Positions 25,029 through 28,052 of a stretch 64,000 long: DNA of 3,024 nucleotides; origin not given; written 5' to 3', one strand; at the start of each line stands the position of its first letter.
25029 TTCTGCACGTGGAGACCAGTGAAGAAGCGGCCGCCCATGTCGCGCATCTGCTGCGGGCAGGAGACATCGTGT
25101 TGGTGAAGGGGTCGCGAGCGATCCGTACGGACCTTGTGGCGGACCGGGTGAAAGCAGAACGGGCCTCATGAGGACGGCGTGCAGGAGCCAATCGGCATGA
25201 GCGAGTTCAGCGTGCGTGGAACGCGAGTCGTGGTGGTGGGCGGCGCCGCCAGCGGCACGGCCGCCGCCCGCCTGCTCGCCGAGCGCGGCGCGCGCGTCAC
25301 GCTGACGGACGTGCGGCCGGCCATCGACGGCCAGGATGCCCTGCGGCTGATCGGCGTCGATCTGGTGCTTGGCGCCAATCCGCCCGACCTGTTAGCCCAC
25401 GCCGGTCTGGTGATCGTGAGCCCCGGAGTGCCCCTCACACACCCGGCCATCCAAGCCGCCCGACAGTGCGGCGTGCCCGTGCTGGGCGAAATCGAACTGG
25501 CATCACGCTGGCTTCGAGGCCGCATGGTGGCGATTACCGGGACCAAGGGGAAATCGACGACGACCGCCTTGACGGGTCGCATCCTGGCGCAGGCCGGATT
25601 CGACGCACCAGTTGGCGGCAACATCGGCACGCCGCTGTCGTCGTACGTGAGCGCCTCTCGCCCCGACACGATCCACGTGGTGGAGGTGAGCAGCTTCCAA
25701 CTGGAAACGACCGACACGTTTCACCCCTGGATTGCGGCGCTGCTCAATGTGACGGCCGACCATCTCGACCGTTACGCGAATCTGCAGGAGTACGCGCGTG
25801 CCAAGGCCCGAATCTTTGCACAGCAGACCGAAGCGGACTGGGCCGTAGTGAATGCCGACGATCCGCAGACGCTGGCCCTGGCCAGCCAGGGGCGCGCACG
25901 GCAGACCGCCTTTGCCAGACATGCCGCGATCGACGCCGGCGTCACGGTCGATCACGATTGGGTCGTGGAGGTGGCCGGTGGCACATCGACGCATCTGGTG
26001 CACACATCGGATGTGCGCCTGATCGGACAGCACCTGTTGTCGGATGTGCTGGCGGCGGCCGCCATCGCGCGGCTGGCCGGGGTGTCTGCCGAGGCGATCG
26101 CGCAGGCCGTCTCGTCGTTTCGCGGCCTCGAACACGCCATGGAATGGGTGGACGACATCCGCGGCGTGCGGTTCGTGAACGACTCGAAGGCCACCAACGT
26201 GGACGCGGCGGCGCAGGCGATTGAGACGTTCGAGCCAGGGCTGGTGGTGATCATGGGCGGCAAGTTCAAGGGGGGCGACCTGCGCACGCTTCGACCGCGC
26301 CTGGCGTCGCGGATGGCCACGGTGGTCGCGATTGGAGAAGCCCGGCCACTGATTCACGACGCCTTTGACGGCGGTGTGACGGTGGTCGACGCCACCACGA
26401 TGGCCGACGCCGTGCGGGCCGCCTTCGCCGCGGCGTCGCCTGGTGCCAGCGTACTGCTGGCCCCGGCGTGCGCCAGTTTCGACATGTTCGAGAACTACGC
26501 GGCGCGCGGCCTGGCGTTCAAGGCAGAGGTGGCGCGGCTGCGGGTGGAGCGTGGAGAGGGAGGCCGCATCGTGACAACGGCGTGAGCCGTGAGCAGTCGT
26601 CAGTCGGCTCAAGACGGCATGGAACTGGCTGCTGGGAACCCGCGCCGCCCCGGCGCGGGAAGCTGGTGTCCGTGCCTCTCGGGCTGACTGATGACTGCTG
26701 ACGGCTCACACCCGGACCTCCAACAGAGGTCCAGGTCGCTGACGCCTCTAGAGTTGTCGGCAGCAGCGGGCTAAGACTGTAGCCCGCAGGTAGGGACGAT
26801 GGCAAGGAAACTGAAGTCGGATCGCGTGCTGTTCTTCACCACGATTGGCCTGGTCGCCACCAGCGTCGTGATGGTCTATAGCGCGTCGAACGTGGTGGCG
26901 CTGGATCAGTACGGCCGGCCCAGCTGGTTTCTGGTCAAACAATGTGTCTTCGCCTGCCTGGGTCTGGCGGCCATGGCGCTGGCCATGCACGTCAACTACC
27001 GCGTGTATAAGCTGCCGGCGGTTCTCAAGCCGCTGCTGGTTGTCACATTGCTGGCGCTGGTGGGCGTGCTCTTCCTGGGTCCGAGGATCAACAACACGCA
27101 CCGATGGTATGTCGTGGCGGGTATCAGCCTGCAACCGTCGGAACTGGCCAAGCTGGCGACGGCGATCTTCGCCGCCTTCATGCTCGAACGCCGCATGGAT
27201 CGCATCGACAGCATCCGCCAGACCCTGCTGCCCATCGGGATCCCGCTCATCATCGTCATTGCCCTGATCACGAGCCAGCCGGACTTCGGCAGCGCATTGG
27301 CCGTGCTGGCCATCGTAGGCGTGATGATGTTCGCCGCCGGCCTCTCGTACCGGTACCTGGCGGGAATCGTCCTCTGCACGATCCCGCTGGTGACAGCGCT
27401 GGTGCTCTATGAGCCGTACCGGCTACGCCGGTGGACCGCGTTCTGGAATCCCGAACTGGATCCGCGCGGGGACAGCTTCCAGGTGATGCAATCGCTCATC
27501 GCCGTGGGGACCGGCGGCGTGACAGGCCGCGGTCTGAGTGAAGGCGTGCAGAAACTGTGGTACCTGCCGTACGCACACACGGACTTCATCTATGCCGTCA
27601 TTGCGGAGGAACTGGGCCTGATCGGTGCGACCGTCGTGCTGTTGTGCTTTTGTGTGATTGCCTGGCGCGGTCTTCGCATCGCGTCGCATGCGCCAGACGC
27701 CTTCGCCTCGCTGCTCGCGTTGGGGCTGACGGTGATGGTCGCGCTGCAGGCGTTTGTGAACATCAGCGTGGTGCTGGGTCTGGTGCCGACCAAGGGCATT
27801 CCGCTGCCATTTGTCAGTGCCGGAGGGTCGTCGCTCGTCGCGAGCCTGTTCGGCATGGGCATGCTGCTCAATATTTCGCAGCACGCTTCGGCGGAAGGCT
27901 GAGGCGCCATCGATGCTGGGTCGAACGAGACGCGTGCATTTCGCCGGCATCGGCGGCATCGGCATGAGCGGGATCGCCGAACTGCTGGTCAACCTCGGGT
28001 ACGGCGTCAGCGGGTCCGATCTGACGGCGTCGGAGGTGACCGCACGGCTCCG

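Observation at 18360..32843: dcw cluster lacks both lipid-linked steps (mraY, murG) as well as murB and ddl, with clean junctions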

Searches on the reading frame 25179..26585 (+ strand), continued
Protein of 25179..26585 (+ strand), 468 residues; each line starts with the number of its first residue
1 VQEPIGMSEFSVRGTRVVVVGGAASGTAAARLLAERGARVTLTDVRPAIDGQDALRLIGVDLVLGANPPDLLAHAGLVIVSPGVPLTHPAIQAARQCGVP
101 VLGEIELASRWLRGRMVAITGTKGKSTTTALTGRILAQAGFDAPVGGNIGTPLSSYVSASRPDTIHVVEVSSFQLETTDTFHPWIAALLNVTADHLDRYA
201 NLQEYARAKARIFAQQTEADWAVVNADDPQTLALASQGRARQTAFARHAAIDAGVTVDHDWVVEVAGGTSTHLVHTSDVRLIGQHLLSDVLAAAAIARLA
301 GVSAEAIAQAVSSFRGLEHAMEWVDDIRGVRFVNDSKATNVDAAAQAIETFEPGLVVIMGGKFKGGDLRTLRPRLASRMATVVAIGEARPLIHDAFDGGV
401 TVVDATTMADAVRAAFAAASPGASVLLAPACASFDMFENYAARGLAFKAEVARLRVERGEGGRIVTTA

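Call 81: find_homologous_proteins(query=L005:9980-11368:+, max_evalue=1e-30)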
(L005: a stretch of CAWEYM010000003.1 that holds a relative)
Query L005:9980-11368:+ (462 aa): 7991 proteins with E <= 1e-30 among 8000 candidates; the best 120 are listed.
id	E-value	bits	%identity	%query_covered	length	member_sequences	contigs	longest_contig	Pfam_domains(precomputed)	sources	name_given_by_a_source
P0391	2.6e-289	977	100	100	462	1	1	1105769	PF02875.27,PF08245.19,PF21799.3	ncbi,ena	-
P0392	3.9e-203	693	73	98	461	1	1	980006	PF02875.27,PF08245.19,PF21799.3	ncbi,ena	-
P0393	1.7e-199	681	73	97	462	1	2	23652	PF02875.27,PF08245.19,PF01225.31,PF21799.3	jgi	jgi:UDP-N-acetylmuramoylalanine--D-glutamate ligase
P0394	8.1e-199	679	70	100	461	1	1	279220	PF02875.27,PF08245.19,PF21799.3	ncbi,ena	-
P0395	3.6e-197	674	72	99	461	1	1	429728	PF02875.27,PF08245.19,PF01225.31,PF21799.3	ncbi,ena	-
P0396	5.2e-184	630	67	98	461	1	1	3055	PF02875.27,PF08245.19,PF21799.3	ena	-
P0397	1.1e-183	629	67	100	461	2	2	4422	PF02875.27,PF08245.19,PF21799.3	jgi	jgi:UDP-N-acetylmuramoylalanine--D-glutamate ligase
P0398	4.3e-183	627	69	94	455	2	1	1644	PF02875.27,PF08245.19,PF21799.3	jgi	-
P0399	8.5e-183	626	66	98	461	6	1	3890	PF02875.27,PF08245.19,PF21799.3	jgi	jgi:UDP-N-acetylmuramoylalanine--D-glutamate ligase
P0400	4.7e-182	624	67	98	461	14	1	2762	PF02875.27,PF08245.19,PF21799.3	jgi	jgi:UDP-N-acetylmuramoylalanine--D-glutamate ligase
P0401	1.0e-180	619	67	98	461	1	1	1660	PF02875.27,PF08245.19,PF21799.3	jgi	jgi:UDP-N-acetylmuramoylalanine--D-glutamate ligase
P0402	2.0e-180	618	67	98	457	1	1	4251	PF02875.27,PF08245.19,PF21799.3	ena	-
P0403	1.0e-179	616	65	100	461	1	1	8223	PF02875.27,PF08245.19,PF21799.3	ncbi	-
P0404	2.2e-179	615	66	98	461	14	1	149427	PF02875.27,PF08245.19,PF21799.3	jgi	jgi:UDP-N-acetylmuramoylalanine--D-glutamate ligase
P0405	2.3e-179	615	65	100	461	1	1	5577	PF02875.27,PF08245.19,PF21799.3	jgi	jgi:UDP-N-acetylmuramoylalanine--D-glutamate ligase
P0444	3.9e-176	604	65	100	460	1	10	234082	PF02875.27,PF08245.19,PF21799.3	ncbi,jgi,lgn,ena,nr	ncbi:MAG: UDP-N-acetylmuramoylalanine--D-glutamate ligase [Acidobacteria bacterium RIFCSPLOWO2_02_FU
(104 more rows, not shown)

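Call 83: find_encoding_contigs(protein=P0444, flank=10000, max_places=2)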
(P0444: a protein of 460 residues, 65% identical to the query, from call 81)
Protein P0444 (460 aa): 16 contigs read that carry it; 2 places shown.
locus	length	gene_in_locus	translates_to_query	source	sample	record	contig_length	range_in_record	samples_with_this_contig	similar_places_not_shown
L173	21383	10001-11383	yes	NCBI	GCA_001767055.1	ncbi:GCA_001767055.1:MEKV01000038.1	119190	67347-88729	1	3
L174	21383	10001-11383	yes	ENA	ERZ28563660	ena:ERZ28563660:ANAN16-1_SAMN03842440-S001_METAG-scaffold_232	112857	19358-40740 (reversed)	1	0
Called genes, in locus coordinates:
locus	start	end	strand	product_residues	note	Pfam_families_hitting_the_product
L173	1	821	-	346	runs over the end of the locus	PF20706:GT4-conflict (weak), PF00534:Glycos_transf_1, PF13692:Glyco_trans_1_4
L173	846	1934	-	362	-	PF06071:YchF-GTPase_C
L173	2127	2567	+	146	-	PF02381:MraZ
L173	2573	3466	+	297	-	PF01795:Methyltransf_5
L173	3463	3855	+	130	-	PF04999:FtsL (weak), PF04977:DivIC (weak)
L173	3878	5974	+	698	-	PF03717:PBP_dimer, PF21922:PBP_dimer_2 (faint), PF00905:Transpeptidase, PF03793:PASTA (weak)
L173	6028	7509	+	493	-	PF01225:Mur_ligase, PF08245:Mur_ligase_M, PF02875:Mur_ligase_C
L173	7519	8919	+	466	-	PF01225:Mur_ligase, PF08245:Mur_ligase_M, PF02875:Mur_ligase_C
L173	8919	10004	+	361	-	PF10555:MraY_sig1 (weak), PF00953:Glycos_transf_4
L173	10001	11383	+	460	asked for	PF21799:MurD-like_N, PF08245:Mur_ligase_M, PF02875:Mur_ligase_C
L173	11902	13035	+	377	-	PF01098:FTSW_RODA_SPOVE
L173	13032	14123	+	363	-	PF03033:Glyco_transf_28, PF04101:Glyco_tran_28_C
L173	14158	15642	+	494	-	PF01225:Mur_ligase, PF08245:Mur_ligase_M, PF02875:Mur_ligase_C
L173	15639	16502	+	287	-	PF08478:POTRA_1, PF03799:FtsQ_DivIB_C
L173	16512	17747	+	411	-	PF01869:BcrAD_BadFG (faint), PF11104:PilM_2 (faint), PF02491:SHS2_FTSA, PF06277:EutA (weak), PF06723:MreB_Mbl, PF14450:FtsA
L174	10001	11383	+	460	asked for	PF21799:MurD-like_N, PF08245:Mur_ligase_M, PF02875:Mur_ligase_C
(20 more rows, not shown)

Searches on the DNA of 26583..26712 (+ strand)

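Call 78: build_rna_model(alignment_id=A1, structure=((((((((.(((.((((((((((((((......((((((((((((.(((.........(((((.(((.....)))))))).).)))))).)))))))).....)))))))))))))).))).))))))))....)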
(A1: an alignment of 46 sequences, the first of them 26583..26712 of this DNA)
Model R1 built from alignment A1 (46 sequences, 134 columns); structure: as given.
model positions 129; base pairs 48; branch points 0; effective number of sequences 1.19; information 0.59 bits per position. Calibrated on 0.2 Mb of random sequence (short: E-values are rough).
structure used (alignment columns):
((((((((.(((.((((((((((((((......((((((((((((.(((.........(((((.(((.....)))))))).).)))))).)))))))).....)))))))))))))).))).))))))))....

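Call 79: search_with_rna_model(model_id=R1, sources=[window, L019, L020, L021, L022, L023, L024, L025, L026, L027, L028, L029, L030, L031, L033, L041, L043, L044, L045, L046, L047, L048, L050, L051, L058, L059, L063, L066, L067, L070, L074, L075, L079, L082, L015, L016, L172, L095, L099, L103, L113, L114, L117, L118, L120, L124, L127, L128, L133, L134, L135, L138, L139, L146, L151, L155, L157, L165, L166, L169, L170], max_evalue=0.01)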
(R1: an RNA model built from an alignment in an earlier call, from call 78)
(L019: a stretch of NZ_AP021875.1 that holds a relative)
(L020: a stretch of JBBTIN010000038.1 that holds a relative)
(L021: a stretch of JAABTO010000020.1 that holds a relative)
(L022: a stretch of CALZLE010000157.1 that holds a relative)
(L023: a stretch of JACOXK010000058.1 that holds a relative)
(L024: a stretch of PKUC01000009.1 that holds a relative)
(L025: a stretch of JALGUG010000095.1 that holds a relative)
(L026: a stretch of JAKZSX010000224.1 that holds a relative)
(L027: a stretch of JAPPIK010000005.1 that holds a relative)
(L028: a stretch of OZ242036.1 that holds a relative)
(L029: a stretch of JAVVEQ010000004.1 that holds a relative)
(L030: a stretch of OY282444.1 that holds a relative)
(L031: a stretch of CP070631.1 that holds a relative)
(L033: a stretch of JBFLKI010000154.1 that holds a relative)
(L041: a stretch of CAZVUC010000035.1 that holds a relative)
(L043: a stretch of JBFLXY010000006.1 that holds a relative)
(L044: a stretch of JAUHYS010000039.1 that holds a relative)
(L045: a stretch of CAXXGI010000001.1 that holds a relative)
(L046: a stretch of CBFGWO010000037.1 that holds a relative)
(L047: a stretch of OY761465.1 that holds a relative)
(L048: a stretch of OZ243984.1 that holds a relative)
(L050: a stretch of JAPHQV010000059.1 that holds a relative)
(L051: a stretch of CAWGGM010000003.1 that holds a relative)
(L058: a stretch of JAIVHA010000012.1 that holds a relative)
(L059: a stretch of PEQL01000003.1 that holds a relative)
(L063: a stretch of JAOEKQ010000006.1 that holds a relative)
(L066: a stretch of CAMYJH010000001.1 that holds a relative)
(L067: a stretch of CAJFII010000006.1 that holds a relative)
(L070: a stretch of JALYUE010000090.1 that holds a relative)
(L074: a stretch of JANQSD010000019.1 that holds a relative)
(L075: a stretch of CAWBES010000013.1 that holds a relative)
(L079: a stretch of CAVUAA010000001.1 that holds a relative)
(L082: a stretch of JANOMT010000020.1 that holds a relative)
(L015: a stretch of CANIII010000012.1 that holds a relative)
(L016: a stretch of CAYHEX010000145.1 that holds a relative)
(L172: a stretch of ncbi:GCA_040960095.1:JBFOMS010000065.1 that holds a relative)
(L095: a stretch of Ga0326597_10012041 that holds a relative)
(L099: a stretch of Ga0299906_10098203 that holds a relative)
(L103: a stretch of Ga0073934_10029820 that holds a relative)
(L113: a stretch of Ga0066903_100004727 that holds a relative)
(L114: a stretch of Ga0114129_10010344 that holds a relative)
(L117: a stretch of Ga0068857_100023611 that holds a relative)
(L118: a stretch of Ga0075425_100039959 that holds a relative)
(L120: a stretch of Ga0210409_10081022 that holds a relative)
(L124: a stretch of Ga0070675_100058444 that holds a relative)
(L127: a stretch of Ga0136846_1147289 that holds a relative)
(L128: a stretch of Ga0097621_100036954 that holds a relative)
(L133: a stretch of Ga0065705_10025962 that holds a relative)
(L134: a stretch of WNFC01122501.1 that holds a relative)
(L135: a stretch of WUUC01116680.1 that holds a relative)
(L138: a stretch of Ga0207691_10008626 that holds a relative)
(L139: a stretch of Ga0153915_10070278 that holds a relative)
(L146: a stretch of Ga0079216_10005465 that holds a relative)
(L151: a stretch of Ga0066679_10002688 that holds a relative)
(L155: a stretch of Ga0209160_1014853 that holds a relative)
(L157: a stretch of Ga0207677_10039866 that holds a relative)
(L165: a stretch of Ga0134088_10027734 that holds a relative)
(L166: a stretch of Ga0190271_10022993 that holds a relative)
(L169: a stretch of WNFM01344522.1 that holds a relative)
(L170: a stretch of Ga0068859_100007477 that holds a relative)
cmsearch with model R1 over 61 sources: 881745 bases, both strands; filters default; matches with E-value up to 0.01: 15.
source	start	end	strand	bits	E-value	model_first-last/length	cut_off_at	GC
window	26583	26712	+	133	2e-27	1-129/129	no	0.68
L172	8430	8557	+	128.2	2.6e-26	1-129/129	no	0.68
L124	2960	3087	+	123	4.3e-25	1-129/129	no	0.67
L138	7504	7631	+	123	4.3e-25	1-129/129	no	0.69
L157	2972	3092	+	104.6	7.7e-21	1-122/129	3'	0.64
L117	5304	5414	+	98.9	1.6e-19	1-112/129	3'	0.68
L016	4714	4842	+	85.5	2e-16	1-129/129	no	0.6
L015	11364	11492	+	82.5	9.8e-16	1-129/129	no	0.64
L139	3566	3642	+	64.5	1.5e-11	1-77/129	3'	0.73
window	26579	26708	-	51.7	1.4e-08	1-129/129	no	0.68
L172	8426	8553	-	48.4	7.8e-08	1-129/129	no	0.68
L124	2956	3083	-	48.2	8.7e-08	1-129/129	no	0.66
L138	7500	7627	-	47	1.6e-07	1-129/129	no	0.69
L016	4710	4838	-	27.7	0.0049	1-129/129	no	0.61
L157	2968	3092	-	27.3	0.0062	4-129/129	5'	0.65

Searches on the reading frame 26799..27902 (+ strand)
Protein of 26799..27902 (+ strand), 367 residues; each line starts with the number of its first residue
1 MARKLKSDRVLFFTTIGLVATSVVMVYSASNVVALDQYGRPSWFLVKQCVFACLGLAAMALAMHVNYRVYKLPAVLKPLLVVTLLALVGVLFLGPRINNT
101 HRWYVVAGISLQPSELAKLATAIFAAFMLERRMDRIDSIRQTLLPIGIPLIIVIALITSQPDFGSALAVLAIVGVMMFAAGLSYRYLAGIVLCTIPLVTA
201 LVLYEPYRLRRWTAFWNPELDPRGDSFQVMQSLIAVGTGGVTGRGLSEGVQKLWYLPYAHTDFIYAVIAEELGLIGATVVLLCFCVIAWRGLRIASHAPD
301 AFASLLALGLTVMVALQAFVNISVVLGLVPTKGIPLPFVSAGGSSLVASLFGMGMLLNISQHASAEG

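Call 3: search_protein_families(library=pfam, proteins=[window:26799-27902:+])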
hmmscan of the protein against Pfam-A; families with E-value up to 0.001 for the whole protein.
window:26799-27902:+ (367 aa): 1 family
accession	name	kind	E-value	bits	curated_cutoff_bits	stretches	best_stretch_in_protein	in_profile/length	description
PF01098.24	FTSW_RODA_SPOVE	-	1.1e-105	354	26.4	1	11-363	3-354/356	Cell cycle protein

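Call 4: search_protein_families(library=ncbifam, proteins=[window:26799-27902:+])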
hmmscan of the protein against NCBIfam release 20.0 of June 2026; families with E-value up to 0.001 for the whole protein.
window:26799-27902:+ (367 aa): 6 families
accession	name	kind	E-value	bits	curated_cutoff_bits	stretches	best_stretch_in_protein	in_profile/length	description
TIGR02614.1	ftsW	equivalog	8.8e-112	373.7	337.5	1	8-362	1-356/357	putative lipid II flippase FtsW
TIGR02615.1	spoVE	exception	8.4e-101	337.9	448.8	1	10-360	3-353/354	stage V sporulation protein E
TIGR02210.1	rodA_shape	equivalog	8e-92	308.1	336.7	1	8-363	1-356/357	rod shape-determining protein RodA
NF008042.0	PRK10774.1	equivalog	3.6e-68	230.4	493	1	7-360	35-389/405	cell division protein FtsW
NF008060.0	PRK10794.1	equivalog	7.3e-55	186.4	590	1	4-362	13-362/370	peptidoglycan glycosyltransferase MrdB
NF037961.1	RodA_shape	subfamily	3e-51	175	150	2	225-349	272-397/415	rod shape-determining protein RodA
